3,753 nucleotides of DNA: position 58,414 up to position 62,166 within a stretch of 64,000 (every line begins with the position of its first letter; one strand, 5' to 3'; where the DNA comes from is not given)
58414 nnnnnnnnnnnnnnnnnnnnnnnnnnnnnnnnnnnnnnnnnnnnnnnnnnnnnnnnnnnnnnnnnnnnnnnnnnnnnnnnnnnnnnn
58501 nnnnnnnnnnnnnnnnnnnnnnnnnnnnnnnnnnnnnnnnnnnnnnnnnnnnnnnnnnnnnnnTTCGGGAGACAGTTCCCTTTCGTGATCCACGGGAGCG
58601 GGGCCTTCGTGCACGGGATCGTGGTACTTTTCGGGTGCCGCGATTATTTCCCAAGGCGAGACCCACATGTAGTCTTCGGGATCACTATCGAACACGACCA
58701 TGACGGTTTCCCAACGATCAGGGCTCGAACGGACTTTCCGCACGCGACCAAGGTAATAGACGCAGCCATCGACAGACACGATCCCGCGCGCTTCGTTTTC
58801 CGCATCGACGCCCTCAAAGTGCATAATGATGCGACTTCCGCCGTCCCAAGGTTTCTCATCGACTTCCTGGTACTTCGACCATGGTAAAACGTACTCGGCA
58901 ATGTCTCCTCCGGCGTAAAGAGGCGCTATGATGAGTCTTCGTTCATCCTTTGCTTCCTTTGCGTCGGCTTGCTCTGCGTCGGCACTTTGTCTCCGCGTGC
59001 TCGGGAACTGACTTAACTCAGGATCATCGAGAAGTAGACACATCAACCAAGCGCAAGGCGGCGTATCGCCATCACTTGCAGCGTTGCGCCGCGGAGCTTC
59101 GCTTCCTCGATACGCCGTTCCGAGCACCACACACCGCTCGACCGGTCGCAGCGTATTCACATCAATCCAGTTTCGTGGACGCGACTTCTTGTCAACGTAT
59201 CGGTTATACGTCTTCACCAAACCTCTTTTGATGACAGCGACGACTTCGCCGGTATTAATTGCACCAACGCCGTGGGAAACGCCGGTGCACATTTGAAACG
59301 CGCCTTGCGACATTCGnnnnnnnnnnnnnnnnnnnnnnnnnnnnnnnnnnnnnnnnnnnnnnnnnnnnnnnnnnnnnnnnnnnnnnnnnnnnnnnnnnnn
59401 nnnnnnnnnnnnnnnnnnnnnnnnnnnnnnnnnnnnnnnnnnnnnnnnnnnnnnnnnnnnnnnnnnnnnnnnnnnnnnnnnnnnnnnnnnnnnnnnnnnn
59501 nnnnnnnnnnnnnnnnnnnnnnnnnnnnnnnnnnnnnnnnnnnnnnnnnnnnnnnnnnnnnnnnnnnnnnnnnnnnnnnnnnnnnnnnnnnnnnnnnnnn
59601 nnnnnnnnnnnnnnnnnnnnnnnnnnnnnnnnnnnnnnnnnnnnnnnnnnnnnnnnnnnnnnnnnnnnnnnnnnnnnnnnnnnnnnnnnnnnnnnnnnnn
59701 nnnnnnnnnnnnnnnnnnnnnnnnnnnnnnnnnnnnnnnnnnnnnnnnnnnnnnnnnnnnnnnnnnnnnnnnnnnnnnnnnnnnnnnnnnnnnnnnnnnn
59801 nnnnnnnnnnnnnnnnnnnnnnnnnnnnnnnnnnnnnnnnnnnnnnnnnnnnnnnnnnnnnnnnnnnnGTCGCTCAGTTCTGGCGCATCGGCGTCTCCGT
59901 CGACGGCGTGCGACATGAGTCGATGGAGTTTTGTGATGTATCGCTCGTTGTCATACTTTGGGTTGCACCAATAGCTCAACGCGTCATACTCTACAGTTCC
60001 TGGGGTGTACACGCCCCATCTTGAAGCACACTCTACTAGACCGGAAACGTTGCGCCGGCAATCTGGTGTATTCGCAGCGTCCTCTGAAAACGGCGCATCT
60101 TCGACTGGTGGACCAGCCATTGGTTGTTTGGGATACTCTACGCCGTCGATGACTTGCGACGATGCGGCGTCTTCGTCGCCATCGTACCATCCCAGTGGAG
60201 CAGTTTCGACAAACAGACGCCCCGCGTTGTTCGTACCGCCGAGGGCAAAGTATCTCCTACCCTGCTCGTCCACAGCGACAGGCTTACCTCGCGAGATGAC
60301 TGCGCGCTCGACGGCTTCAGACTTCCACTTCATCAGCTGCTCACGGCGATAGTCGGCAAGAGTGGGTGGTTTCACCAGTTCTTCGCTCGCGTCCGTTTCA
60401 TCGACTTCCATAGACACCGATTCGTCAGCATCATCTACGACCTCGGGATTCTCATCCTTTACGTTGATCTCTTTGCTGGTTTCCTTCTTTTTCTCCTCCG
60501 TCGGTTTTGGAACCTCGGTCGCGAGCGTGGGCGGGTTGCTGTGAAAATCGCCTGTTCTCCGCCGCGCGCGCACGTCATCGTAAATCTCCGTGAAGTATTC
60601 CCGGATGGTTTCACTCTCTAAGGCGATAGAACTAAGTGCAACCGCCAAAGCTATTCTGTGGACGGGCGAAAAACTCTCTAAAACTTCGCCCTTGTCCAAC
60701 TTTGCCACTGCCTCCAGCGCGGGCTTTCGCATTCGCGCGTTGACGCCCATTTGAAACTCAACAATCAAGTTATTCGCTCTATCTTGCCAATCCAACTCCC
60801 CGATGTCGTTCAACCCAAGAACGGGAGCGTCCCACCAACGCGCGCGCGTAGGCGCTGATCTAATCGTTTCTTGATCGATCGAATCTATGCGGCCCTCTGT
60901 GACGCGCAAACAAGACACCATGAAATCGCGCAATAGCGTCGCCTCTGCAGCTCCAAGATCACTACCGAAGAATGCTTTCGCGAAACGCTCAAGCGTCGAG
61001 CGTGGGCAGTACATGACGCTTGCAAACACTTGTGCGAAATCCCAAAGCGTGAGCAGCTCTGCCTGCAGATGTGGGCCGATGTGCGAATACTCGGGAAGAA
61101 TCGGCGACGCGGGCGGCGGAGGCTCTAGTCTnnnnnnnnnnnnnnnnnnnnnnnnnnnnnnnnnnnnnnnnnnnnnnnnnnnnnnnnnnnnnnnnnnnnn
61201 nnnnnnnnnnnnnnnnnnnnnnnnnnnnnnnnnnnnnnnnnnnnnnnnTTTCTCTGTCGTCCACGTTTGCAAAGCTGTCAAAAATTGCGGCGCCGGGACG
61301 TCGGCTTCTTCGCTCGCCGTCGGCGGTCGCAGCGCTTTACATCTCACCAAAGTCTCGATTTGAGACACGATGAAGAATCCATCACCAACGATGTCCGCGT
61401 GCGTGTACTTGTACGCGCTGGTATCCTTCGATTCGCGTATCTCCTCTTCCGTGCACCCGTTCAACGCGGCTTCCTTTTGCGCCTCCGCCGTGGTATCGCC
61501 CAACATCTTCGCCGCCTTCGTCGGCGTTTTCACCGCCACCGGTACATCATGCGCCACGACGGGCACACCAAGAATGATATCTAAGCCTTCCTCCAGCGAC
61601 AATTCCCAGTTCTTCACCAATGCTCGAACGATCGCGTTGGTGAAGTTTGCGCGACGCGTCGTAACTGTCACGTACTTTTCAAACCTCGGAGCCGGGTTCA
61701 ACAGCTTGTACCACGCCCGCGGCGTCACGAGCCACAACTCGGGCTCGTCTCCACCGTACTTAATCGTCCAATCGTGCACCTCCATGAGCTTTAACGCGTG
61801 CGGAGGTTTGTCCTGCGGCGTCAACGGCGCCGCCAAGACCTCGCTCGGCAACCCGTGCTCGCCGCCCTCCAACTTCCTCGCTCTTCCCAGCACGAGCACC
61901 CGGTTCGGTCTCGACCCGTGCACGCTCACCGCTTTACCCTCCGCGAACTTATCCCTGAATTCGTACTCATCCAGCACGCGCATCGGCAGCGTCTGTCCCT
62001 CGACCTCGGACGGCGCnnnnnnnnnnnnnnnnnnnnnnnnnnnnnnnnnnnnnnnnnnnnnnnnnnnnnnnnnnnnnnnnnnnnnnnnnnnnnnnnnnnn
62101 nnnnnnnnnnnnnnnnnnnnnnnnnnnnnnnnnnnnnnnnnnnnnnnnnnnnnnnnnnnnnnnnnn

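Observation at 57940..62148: Unusual chromatin-protein architecture: DDT domain + beta-barrel region + C-terminal ARID in one 1400-aa protein with poly-acidic tail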

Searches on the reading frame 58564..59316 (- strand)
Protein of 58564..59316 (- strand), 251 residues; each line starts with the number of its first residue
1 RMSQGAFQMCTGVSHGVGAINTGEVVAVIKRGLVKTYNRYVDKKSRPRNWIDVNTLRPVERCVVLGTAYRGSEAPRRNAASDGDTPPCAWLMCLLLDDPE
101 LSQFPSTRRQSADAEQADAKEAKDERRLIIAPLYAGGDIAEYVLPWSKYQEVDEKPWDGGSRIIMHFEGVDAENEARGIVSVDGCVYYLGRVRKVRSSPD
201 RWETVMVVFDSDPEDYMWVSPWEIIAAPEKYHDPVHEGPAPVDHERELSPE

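Call 41: search_solved_structures(query=A3, max_evalue=10, show_alignments=5)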
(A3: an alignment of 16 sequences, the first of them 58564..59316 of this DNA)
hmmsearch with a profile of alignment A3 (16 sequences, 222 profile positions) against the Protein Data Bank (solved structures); distinct sequences matched with E-value up to 10: 5.
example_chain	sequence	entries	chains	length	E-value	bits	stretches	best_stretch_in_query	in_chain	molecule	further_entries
6sdg_A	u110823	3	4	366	1.4e-09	40.9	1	113-206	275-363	Auxin response factor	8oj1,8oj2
4ldy_A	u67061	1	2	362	1.3e-08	37.7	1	112-201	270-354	Auxin response factor 1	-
4ldx_A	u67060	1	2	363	1.4e-08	37.7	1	112-201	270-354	Auxin response factor 1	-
4ldv_A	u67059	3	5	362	1.4e-08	37.6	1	112-201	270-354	Auxin response factor 1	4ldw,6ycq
4ldu_A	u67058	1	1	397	0.0001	25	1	113-203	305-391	Auxin response factor 5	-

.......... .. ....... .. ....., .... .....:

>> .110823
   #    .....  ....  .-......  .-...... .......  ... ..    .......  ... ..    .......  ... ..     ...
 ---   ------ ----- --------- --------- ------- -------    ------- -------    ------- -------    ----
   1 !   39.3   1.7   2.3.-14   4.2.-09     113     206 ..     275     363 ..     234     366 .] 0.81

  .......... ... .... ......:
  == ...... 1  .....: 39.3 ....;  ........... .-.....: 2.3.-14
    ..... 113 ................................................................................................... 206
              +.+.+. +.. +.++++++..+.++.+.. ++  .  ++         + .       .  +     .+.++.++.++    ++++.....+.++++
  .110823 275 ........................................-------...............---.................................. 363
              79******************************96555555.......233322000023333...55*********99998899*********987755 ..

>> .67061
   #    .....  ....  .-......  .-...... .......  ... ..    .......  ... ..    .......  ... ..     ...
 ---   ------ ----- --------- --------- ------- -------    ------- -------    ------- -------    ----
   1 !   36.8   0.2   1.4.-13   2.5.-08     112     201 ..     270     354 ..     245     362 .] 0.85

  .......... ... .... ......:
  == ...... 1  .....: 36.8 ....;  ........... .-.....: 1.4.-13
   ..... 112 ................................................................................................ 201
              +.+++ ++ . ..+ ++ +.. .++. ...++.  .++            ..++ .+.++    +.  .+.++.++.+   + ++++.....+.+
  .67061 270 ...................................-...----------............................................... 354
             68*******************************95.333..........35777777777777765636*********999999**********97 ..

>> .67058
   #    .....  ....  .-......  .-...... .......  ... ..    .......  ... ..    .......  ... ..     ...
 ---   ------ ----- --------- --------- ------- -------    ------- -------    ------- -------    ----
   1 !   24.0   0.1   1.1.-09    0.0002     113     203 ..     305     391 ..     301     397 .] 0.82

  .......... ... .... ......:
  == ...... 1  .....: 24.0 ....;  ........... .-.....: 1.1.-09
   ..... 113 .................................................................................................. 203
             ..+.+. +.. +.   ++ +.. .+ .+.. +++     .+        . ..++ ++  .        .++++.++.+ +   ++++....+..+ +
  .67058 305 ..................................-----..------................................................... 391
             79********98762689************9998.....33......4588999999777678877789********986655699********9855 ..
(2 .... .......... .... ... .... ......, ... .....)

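Call 47: predict_structure(alignment_id=A3)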
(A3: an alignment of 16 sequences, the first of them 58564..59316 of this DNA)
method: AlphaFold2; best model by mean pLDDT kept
length: 251 residues; sequences in the alignment: 16
mean_pLDDT: 79.9   pTM: 0.75
mean pLDDT of the five models: 79.9, 79.9, 78.4, 78.3, 77.0
residues with pLDDT >= 90: 95; 70-90: 91; 50-70: 56; < 50: 9
segments of 3 or more residues with pLDDT < 50: 80-82, 104-106
pLDDT, mean of each block of 10 residues (from residue 1): 84 77 94 88 68 88 93 60 73 88 52 55 70 79 92 91 87 84 90 92 94 91 93 65 56 35
secondary structure, 60 per line:
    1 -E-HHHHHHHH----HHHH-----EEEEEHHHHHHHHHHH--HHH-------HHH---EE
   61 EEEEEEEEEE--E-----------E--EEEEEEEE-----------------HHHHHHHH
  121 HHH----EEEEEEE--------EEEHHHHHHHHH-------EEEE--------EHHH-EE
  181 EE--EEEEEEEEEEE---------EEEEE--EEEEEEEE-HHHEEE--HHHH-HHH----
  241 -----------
elements in order: H4-11 H16-19 E25-29 H30-40 E59-70 E88-95 H113-123 E128-134 E143-145 H146-154 E162-165 E179-182 E185-195 E205-209 E212-219 E224-226 H229-232

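Call 49: fold_search(model_id=the predicted structure, library=pdb)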
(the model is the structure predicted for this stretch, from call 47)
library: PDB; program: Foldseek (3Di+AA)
matches with E <= 10: 248; with E <= 0.001: 14
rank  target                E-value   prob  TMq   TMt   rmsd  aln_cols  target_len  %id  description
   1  4ldu                  5.9e-08  1.00  0.49  0.38  17.9       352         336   14  Crystal structure of the DNA binding domain of Arabidopsis thaliana auxin response factor 5 (released 2014-02-12)
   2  4ldw_B                1.3e-07  1.00  0.53  0.42  16.4       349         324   12  Crystal structure of the DNA Binding Domain of arabidopsis thaliana auxin response factor 1, P21 structure (released 2014-02-12)
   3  4ldx_A                1.4e-07  1.00  0.54  0.42  16.3       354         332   12  Crystal structure of the DNA binding domain of arabidopsis thaliana auxin response factor 1 (ARF1) in complex with pro (released 2014-02-12)
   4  4ldy_B                1.7e-07  1.00  0.54  0.42  14.7       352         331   13  Crystal structure of the DNA binding domain of the G245A mutant of arabidopsis thaliana auxin reponse factor 1 (released 2014-02-12)
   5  4ldx_B                5.6e-07  1.00  0.52  0.40  16.6       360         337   12  Crystal structure of the DNA binding domain of arabidopsis thaliana auxin response factor 1 (ARF1) in complex with pro (released 2014-02-12)
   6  6sdg_A                7.5e-07  1.00  0.54  0.43  18.4       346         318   15  Crystal structure of the DNA binding domain of M. polymorpha Auxin Response Factor 2 (MpARF2) in complex with High Aff (released 2020-04-08)
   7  4ldy_A                8.9e-07  1.00  0.54  0.43  16.8       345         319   12  Crystal structure of the DNA binding domain of the G245A mutant of arabidopsis thaliana auxin reponse factor 1 (released 2014-02-12)
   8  6ycq_B                9.5e-07  1.00  0.54  0.40  16.2       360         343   12  Crystal structure of the DNA binding domain of Arabidopsis thaliana Auxin Response Factor 1 (AtARF1) in complex with H (released 2020-09-09)
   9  6ycq_A                1.0e-06  1.00  0.49  0.37  18.2       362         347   12  Crystal structure of the DNA binding domain of Arabidopsis thaliana Auxin Response Factor 1 (AtARF1) in complex with H (released 2020-09-09)
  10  4ldw_A                1.3e-06  1.00  0.52  0.43  15.7       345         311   13  Crystal structure of the DNA Binding Domain of arabidopsis thaliana auxin response factor 1, P21 structure (released 2014-02-12)
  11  4ldv                  2.0e-06  1.00  0.54  0.43  16.2       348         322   12  Crystal structure of the DNA binding domain of A. thailana auxin response factor 1 (released 2014-02-12)
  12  8oj1_A                2.4e-06  1.00  0.48  0.42  16.8       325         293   14  Crystal structure of the DNA binding domain of M. polymorpha Auxin Response Factor 2 (MpARF2) in complex with High Aff (released 2024-04-03)
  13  6sdg_B                3.4e-06  1.00  0.52  0.43  16.6       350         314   12  Crystal structure of the DNA binding domain of M. polymorpha Auxin Response Factor 2 (MpARF2) in complex with High Aff (released 2020-04-08)
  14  8oj2_A                1.1e-05  1.00  0.49  0.43  18.8       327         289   13  Crystal structure of the DNA binding domain of M. polymorpha Auxin Response Factor 2 (MpARF2) in complex with protomor (released 2024-04-17)
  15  3mp8_A                7.7e-03  0.96  0.20  0.10  14.5       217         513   10  Crystal structure of Sgf29 tudor domain (released 2011-05-04)
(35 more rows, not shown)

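Call 52: find_homologous_proteins(query=A3, max_evalue=0.001)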
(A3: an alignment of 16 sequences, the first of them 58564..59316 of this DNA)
Query A3 (16 sequences) (251 aa, profile of the alignment): 6 proteins with E <= 0.001 among 5786 candidates.
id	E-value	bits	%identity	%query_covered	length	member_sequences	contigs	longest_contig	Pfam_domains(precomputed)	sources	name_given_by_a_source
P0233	6.8e-48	181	71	67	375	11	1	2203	PF06507.20,PF01388.28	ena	-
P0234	7.5e-45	171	98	61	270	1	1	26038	PF06507.20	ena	-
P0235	3.0e-41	159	70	51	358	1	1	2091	PF06507.20,PF01388.28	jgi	jgi:hypothetical protein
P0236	9.6e-25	105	77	35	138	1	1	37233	-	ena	-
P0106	2.2e-23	101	75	35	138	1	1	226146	-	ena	-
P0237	1.9e-14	72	56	54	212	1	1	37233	-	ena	-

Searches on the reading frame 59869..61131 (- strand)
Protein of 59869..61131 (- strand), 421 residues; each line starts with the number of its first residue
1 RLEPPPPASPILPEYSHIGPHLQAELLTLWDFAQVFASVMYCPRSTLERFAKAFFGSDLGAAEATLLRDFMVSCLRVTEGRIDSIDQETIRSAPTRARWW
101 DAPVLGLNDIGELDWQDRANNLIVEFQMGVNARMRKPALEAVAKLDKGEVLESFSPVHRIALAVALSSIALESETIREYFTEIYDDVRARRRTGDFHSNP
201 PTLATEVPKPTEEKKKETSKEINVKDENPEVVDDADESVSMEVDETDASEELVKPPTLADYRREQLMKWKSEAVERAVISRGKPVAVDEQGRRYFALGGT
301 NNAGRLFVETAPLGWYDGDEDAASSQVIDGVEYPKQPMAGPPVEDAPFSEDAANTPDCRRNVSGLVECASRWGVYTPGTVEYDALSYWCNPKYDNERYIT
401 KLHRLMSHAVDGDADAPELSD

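Call 67: search_solved_structures(query=A4, max_evalue=10, show_alignments=3)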
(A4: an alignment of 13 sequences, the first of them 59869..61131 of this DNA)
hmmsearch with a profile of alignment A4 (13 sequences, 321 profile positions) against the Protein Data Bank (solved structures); distinct sequences matched with E-value up to 10: 0.

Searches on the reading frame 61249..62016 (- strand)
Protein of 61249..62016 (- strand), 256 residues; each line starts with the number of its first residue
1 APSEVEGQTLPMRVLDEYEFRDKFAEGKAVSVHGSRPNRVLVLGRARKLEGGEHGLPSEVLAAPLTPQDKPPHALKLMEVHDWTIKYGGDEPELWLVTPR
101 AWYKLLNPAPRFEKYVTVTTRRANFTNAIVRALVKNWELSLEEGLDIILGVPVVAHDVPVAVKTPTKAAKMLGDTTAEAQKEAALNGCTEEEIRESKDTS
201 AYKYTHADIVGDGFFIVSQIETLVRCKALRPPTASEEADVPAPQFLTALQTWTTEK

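Call 79: search_solved_structures(query=A6, max_evalue=1, show_alignments=2)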
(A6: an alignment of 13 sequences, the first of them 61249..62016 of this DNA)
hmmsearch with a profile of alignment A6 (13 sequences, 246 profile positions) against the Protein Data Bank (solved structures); distinct sequences matched with E-value up to 1: 18.
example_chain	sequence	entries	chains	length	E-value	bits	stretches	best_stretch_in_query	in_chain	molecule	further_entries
9peb_A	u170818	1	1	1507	8.9e-09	38.8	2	67-116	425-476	DNA (cytosine-5)-methyltransferase 1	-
9pec_A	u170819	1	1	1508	8.9e-09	38.8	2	67-116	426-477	DNA (cytosine-5)-methyltransferase 1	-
9m5x_A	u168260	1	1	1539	9.2e-09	38.7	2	67-116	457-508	DNA (cytosine-5)-methyltransferase 1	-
9v4o_A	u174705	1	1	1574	1e-08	38.6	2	67-116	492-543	DNA (cytosine-5)-methyltransferase 1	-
6pzv_C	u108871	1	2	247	3.6e-07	33.5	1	93-144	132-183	DNA (cytosine-5)-methyltransferase 1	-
5wvo_C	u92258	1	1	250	6.3e-06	29.4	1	85-203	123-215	DNA (cytosine-5)-methyltransferase 1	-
5ydr_B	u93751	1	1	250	6.3e-06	29.4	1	85-204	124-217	DNA (cytosine-5)-methyltransferase 1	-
3epz_A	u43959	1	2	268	7.6e-06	29.1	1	85-204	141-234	DNA (cytosine-5)-methyltransferase 1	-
9z07_A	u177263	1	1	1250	0.00018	24.7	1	91-202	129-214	DNA (cytosine-5)-methyltransferase 1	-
4wxx_A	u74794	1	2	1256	0.00018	24.7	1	91-202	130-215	DNA (cytosine-5)-methyltransferase 1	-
8xqc_A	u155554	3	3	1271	0.00018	24.7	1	91-202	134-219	DNA (cytosine-5)-methyltransferase 1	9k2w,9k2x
7xi9_A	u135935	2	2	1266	0.00018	24.6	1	91-202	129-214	DNA (cytosine-5)-methyltransferase 1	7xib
9mys_A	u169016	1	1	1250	0.00018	24.6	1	91-202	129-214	DNA (cytosine-5)-methyltransferase 1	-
5wy1_A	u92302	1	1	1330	0.0004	23.5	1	97-199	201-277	DNA (cytosine-5)-methyltransferase 1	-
3av4_A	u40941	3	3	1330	0.0004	23.5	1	97-199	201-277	DNA (cytosine-5)-methyltransferase 1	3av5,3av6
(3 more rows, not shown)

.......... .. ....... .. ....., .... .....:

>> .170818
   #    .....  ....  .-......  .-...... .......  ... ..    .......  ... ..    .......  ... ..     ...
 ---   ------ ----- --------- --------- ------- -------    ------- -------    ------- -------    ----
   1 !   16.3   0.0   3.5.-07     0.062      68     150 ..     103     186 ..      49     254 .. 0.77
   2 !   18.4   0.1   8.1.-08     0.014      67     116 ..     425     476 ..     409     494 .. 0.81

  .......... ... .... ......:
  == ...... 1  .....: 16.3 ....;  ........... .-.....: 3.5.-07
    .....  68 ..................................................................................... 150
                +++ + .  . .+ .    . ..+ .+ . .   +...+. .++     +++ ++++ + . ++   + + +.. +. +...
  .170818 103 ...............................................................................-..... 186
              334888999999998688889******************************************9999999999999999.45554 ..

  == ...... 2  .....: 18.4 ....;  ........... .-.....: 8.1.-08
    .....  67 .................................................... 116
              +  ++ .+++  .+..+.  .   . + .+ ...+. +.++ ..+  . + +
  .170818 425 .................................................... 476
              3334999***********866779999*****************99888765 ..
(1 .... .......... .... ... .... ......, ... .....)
